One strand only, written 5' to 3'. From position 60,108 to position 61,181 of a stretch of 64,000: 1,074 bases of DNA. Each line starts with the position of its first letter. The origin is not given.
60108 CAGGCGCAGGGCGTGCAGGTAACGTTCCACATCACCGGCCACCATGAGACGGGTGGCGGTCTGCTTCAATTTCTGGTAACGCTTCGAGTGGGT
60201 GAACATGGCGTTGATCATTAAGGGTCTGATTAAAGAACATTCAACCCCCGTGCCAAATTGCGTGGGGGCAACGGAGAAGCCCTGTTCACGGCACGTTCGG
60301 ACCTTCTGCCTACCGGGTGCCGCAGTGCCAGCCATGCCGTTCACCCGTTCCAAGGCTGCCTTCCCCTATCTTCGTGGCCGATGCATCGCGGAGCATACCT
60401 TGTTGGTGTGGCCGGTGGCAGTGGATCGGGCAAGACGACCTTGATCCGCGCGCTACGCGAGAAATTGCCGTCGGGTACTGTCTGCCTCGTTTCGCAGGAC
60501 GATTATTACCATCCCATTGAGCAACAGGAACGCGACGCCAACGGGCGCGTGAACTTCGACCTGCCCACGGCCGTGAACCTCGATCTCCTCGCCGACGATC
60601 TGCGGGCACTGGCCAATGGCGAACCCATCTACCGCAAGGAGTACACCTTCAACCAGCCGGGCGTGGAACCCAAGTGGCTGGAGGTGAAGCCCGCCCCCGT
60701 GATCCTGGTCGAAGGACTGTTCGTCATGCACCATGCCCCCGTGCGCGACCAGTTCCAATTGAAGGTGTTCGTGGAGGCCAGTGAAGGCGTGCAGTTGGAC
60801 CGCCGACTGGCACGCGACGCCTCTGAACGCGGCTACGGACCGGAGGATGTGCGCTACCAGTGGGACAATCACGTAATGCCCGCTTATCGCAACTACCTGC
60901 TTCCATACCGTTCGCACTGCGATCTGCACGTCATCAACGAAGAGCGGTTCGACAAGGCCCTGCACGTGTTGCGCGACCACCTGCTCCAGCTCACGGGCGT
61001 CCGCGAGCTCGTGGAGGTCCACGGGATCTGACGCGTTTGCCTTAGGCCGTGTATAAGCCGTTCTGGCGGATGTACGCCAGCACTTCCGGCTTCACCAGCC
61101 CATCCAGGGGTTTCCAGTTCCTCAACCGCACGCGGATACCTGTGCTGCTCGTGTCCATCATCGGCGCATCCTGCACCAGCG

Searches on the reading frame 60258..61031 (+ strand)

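Call 87: search_protein_families(library=pfam, proteins=[window:60258-61031:+], max_evalue=0.001)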
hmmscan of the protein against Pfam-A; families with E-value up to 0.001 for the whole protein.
window:60258-61031:+ (257 aa): 5 families
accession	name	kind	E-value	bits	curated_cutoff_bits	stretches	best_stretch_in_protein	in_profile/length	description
PF00485.24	PRK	-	3.7e-34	118.7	22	1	49-225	2-187/196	Phosphoribulokinase / Uridine kinase family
PF13238.12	AAA_18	-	2.4e-05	25.2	29.4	1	49-191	1-116/128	AAA domain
PF13671.12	AAA_33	-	0.00032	21.5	27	1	51-93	4-43/143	AAA domain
PF06414.18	Zeta_toxin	-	0.00039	20.4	22.3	1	51-85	21-58/199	Zeta toxin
PF00005.33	ABC_tran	-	0.00073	20.6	25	0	48-81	13-48/137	ABC transporter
